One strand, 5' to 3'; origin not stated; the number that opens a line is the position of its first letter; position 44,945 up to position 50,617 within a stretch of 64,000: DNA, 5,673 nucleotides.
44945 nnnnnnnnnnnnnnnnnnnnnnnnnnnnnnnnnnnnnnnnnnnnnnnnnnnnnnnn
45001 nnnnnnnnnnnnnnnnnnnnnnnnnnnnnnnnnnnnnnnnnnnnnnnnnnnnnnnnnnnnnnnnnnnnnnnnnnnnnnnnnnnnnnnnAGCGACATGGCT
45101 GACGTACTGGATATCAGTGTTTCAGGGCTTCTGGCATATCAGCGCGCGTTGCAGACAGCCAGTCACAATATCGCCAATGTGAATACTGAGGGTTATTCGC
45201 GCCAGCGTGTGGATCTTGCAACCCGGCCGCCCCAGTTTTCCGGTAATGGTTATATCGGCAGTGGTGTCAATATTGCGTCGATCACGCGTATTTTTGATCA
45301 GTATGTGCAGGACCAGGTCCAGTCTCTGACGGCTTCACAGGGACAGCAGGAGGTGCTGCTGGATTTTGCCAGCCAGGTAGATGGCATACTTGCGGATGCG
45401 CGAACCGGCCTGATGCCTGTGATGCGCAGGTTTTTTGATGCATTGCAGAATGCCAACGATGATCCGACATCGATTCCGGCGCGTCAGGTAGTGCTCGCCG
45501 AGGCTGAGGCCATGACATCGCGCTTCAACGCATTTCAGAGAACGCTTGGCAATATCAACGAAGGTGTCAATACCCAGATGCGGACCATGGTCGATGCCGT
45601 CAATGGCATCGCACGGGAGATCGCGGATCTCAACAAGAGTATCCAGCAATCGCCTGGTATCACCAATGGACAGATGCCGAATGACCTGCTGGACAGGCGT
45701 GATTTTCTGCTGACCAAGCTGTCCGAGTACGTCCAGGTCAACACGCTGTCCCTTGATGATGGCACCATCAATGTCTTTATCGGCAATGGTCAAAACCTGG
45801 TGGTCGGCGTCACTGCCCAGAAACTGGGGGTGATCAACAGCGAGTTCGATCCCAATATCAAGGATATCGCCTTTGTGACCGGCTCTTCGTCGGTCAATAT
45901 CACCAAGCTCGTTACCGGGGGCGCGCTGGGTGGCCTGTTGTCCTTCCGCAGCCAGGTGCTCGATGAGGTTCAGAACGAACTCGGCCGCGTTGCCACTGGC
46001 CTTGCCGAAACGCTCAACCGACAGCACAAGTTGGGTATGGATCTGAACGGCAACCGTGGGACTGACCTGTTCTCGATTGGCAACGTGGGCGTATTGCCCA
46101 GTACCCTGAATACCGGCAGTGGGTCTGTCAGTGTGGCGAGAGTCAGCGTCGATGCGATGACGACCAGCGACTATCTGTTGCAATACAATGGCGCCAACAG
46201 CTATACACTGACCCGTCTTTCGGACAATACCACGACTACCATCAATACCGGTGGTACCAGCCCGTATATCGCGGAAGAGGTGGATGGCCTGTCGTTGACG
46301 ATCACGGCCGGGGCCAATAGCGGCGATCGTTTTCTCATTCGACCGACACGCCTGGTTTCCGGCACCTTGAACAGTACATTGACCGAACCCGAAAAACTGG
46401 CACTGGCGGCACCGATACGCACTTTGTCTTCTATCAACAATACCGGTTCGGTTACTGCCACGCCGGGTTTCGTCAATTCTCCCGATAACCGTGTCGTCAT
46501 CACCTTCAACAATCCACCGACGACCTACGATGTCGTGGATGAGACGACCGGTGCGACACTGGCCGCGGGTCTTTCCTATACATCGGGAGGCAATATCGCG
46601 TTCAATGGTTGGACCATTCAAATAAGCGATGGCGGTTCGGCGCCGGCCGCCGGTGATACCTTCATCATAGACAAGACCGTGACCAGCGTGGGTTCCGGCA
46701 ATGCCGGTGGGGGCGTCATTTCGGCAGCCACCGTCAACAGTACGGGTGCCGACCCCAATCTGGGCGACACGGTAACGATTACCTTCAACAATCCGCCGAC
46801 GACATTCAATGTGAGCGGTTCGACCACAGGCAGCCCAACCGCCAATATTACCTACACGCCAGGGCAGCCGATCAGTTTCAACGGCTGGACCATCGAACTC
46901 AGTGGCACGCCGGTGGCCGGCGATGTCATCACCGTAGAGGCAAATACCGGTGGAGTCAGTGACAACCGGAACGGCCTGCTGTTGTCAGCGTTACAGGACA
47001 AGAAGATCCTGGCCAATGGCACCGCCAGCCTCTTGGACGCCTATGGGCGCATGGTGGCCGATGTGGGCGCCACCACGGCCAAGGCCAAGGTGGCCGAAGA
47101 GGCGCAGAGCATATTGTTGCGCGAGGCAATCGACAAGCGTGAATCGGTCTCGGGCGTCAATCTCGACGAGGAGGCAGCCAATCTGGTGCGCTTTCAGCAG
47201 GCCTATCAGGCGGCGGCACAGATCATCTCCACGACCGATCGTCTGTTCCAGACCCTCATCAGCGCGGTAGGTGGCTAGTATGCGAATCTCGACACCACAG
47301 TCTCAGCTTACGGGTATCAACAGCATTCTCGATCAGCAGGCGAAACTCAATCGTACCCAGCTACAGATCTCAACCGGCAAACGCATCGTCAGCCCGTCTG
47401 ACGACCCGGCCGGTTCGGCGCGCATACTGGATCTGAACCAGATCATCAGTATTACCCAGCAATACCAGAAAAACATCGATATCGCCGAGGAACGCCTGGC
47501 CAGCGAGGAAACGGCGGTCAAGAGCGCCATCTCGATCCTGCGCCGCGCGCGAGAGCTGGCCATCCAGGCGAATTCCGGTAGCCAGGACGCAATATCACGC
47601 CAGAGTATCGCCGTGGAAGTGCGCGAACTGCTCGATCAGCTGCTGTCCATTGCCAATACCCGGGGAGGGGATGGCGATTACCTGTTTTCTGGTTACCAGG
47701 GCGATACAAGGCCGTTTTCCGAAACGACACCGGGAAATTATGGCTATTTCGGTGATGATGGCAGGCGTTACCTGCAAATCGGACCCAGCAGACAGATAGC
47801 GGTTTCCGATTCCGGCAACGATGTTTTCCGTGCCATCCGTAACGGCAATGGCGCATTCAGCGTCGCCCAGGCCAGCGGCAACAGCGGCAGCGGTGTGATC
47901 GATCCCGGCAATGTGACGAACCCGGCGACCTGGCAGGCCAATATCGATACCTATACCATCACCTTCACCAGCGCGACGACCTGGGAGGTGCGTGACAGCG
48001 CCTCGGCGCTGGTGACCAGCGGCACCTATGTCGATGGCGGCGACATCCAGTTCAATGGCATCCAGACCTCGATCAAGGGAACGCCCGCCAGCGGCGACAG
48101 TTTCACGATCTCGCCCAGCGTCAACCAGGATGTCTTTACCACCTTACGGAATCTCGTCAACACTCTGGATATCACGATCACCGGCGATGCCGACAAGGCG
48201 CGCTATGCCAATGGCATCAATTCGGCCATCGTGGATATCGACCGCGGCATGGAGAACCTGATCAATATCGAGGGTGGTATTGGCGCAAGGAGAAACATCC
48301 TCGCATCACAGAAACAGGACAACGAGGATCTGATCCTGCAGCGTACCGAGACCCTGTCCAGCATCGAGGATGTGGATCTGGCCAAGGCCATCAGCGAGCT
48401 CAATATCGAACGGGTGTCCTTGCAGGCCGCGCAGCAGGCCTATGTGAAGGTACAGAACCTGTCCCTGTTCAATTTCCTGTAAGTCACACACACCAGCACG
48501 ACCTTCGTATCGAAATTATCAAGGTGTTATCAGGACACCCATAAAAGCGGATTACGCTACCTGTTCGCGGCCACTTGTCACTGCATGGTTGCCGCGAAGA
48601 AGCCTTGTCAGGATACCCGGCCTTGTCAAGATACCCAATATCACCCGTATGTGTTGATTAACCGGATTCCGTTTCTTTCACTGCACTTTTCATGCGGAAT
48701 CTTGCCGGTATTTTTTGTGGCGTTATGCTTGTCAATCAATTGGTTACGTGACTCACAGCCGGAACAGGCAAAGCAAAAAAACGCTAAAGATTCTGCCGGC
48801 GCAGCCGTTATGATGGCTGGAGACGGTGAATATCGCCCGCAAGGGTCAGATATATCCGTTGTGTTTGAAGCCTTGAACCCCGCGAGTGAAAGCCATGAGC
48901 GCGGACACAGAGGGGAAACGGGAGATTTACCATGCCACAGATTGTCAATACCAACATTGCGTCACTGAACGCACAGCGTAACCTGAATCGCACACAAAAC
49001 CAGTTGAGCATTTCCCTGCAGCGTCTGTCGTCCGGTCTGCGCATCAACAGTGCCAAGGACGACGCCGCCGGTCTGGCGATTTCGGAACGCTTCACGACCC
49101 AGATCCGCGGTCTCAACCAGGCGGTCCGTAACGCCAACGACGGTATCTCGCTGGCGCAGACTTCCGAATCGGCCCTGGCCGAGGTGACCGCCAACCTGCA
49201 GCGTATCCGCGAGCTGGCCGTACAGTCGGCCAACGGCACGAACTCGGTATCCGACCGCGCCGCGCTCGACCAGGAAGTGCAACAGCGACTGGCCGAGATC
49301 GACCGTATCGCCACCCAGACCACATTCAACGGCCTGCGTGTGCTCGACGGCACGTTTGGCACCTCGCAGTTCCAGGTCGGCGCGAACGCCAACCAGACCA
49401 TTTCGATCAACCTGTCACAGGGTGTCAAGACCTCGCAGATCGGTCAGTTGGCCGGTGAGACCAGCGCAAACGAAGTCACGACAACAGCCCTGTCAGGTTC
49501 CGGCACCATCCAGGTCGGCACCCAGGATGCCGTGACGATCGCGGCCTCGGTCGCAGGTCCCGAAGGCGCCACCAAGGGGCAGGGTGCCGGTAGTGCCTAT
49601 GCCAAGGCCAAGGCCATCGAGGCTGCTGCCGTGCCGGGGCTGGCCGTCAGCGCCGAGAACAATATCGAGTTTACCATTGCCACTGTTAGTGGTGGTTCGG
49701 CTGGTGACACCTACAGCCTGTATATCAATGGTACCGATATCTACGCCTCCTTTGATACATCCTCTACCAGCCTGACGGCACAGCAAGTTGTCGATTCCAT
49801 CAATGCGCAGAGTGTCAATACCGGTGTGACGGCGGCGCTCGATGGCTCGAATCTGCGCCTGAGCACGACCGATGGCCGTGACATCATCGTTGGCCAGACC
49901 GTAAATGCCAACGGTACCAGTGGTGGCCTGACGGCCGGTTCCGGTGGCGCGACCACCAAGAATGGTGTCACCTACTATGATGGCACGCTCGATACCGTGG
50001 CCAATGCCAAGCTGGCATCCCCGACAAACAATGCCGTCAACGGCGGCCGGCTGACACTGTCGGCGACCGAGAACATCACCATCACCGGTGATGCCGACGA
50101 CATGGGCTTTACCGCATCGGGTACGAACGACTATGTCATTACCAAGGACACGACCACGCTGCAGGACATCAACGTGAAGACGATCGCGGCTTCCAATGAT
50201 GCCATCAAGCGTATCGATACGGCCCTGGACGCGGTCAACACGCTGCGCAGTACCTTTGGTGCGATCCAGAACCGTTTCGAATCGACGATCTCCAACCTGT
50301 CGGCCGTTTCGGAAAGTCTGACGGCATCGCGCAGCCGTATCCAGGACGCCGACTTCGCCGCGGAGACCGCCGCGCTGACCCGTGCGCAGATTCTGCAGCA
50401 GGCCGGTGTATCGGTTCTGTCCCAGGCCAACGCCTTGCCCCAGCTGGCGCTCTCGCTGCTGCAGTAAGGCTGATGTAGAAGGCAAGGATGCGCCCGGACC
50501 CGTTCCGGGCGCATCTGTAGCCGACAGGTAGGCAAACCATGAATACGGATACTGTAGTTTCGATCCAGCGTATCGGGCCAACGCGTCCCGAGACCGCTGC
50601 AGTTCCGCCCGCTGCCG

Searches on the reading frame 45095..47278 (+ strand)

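Call 37: search_protein_families(library=pfam, proteins=[window:45095-47278:+], max_evalue=0.001)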
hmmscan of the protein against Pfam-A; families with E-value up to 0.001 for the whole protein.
window:45095-47278:+ (727 aa): 4 families
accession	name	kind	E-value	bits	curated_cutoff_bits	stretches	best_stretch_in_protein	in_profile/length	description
PF22638.1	FlgK_D1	-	2.4e-78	263.4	28.6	1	93-326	2-233/233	Flagellar hook-associated protein FlgK helical domain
PF21158.3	flgK_1st_1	-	1.5e-14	54.2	24.2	1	337-417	4-81/81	Flagellar hook-associated protein 1, D2-like domain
PF06429.18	Flg_bbr_C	-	2.4e-10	40.2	23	1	685-723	7-45/46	Flagellar basal body rod FlgEFG protein C-terminal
PF00460.25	Flg_bb_rod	-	4.2e-07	30.2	20.7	1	5-34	1-30/31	Flagella basal body rod protein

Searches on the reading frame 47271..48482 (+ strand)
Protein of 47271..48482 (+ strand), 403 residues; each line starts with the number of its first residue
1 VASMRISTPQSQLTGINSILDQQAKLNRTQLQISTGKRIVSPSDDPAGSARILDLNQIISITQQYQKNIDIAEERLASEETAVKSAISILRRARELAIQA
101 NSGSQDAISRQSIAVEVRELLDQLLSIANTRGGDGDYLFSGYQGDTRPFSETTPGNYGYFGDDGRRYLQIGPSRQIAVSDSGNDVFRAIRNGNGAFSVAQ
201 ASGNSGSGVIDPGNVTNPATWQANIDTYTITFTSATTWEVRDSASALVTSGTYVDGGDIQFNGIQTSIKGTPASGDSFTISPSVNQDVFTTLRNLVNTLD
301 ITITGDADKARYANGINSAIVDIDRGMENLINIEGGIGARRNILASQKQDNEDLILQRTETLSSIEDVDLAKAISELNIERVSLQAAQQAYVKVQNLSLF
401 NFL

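Call 37: search_protein_families(library=pfam, proteins=[window:47271-48482:+], max_evalue=0.001)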
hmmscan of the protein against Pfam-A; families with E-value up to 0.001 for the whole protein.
window:47271-48482:+ (403 aa): 3 families
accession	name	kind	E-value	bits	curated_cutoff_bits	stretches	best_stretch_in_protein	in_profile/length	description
PF00669.25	Flagellin_N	-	1.5e-27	96.8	26.6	1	6-143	1-138/139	Bacterial flagellin N-terminal helical region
PF21158.3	flgK_1st_1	-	6.6e-07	29.7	24.2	1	203-282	5-81/81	Flagellar hook-associated protein 1, D2-like domain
PF00700.27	Flagellin_C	-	0.0002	22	23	1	323-403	4-86/86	Bacterial flagellin C-terminal helical region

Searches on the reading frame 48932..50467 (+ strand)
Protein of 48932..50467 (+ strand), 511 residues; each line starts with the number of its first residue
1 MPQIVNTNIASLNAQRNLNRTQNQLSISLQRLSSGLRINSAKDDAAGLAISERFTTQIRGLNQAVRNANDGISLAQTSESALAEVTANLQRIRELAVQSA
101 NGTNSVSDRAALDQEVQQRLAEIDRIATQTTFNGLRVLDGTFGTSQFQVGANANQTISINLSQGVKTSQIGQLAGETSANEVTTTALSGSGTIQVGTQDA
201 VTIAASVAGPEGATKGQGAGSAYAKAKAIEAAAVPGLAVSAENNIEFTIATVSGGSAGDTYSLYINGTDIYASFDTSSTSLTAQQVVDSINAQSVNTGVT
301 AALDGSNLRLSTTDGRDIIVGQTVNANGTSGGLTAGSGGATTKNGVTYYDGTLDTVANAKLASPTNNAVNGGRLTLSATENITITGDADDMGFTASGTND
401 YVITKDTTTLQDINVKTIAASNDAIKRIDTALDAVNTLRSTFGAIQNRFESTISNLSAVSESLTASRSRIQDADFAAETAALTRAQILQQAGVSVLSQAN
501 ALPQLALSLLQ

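Call 37: search_protein_families(library=pfam, proteins=[window:48932-50467:+], max_evalue=0.001)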
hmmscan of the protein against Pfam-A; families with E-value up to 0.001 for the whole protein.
window:48932-50467:+ (511 aa): 3 families
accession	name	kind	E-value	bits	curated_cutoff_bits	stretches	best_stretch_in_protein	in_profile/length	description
PF00669.25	Flagellin_N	-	1.2e-45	155.4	26.6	1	5-141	1-137/139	Bacterial flagellin N-terminal helical region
PF00700.27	Flagellin_C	-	5.4e-26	91.2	23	1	425-510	1-86/86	Bacterial flagellin C-terminal helical region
PF07196.18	Flagellin_IN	-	6.5e-05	23.5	22.7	1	262-314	1-55/55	Flagellin hook IN motif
